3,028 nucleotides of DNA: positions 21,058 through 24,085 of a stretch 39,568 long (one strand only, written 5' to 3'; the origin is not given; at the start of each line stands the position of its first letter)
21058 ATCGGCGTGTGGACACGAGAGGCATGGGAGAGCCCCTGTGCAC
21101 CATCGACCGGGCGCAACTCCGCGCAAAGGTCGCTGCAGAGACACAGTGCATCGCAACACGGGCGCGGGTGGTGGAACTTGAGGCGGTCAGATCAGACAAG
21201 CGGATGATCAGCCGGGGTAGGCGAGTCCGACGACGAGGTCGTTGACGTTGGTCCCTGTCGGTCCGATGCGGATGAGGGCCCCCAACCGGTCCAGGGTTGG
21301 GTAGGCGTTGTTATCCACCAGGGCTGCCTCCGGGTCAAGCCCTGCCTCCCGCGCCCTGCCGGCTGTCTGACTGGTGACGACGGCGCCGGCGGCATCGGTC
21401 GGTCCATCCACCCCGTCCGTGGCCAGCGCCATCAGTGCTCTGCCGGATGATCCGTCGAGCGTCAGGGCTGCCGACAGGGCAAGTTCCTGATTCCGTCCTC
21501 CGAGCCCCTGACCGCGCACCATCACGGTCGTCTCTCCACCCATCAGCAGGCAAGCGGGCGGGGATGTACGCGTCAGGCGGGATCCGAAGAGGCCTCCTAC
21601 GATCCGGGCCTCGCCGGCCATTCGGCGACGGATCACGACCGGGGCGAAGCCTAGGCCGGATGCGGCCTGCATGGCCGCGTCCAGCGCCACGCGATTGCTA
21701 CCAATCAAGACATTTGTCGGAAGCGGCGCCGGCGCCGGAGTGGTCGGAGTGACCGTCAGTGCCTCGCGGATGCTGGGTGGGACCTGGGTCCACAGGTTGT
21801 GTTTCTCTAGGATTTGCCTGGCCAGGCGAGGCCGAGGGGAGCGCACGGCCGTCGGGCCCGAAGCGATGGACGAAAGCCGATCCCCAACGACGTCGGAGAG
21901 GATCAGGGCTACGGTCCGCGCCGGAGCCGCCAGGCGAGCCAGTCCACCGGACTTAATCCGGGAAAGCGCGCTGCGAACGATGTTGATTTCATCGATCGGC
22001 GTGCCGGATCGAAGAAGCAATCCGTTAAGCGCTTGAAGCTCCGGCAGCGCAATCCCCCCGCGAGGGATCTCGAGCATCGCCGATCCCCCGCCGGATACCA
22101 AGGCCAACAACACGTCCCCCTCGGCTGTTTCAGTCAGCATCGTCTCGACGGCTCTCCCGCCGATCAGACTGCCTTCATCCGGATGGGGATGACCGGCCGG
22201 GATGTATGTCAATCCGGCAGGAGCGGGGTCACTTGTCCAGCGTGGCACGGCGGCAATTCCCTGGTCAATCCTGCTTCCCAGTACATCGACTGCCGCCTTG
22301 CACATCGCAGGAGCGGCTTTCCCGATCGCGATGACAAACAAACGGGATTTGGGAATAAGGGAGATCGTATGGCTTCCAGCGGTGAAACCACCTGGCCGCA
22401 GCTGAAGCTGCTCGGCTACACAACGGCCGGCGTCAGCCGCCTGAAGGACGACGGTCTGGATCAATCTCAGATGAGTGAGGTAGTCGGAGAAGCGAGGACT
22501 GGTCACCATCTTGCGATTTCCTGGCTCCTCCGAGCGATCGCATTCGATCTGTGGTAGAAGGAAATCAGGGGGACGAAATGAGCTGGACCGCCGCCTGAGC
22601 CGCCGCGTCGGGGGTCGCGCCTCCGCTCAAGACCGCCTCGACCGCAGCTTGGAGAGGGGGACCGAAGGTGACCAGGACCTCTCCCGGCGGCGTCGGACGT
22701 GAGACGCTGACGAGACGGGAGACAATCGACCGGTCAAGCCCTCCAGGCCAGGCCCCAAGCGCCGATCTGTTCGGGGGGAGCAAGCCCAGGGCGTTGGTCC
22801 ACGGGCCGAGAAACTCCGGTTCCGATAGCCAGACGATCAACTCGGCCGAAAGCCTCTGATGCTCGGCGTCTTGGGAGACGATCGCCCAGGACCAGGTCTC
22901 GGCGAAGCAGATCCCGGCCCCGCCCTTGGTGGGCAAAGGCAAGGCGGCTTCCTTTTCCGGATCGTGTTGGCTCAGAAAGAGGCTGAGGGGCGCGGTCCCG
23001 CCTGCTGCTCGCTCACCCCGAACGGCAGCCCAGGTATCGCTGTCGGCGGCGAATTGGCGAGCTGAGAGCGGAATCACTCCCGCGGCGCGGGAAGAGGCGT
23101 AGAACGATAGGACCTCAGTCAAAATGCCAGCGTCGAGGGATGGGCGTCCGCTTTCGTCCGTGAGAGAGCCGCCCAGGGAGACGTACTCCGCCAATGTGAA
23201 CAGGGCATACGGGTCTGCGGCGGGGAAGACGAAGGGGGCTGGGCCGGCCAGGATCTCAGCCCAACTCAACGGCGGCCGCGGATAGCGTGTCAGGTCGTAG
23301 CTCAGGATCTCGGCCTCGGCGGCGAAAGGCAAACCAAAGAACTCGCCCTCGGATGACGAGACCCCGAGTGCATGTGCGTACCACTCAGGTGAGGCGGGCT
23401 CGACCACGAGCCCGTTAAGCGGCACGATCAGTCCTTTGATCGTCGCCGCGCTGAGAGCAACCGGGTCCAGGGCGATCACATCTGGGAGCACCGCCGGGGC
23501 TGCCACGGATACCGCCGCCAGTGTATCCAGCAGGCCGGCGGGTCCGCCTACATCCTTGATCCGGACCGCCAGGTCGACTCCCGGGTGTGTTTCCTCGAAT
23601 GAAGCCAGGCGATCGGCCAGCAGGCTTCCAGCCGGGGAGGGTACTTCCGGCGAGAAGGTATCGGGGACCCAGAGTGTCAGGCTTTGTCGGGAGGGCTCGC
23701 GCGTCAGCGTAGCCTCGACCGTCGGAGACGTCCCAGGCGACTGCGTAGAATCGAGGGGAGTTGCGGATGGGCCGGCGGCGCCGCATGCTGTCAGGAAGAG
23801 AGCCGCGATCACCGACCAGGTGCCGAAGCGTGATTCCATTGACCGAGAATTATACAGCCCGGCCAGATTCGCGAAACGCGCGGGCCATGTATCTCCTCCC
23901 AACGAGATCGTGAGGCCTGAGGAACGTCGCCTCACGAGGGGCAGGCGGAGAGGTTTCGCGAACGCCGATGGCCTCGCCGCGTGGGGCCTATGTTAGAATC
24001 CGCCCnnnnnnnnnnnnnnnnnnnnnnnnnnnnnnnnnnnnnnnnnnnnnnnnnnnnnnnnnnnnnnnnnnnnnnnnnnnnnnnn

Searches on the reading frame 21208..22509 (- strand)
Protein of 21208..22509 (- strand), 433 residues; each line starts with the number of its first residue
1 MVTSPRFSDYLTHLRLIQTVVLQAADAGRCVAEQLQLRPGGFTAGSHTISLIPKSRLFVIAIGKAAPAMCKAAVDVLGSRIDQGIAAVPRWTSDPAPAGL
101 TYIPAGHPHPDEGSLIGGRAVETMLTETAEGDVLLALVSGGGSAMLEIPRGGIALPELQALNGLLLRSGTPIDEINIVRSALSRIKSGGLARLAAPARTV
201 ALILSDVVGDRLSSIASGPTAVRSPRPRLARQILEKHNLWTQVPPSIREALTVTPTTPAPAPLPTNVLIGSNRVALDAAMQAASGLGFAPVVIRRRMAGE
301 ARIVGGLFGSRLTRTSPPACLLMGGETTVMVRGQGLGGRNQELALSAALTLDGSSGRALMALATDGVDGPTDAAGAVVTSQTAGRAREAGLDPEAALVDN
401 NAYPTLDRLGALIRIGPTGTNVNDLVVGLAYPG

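Call 66: search_protein_families(library=pfam, proteins=[window:21208-22509:-], max_evalue=0.0001)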
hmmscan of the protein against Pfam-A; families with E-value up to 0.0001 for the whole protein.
window:21208-22509:- (433 aa): 2 families
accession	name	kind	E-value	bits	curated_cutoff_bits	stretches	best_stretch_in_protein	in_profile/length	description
PF13660.11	DUF4147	-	1.4e-63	214.9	23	1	16-251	4-233/234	Domain of unknown function (DUF4147)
PF05161.18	MOFRL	-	6.7e-37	126.4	28.3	1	319-424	1-106/106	MOFRL family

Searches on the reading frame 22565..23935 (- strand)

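Call 66: search_protein_families(library=pfam, proteins=[window:22565-23935:-], max_evalue=0.0001)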
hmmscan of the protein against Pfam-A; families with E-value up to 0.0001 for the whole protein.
window:22565-23935:- (456 aa): 2 families
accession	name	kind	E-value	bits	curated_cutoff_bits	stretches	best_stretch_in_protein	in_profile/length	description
PF13416.11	SBP_bac_8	-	2e-12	47.9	27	1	111-392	4-265/279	Bacterial extracellular solute-binding protein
PF01547.30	SBP_bac_1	-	3.1e-05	24.5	26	1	109-374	16-304/307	Bacterial extracellular solute-binding protein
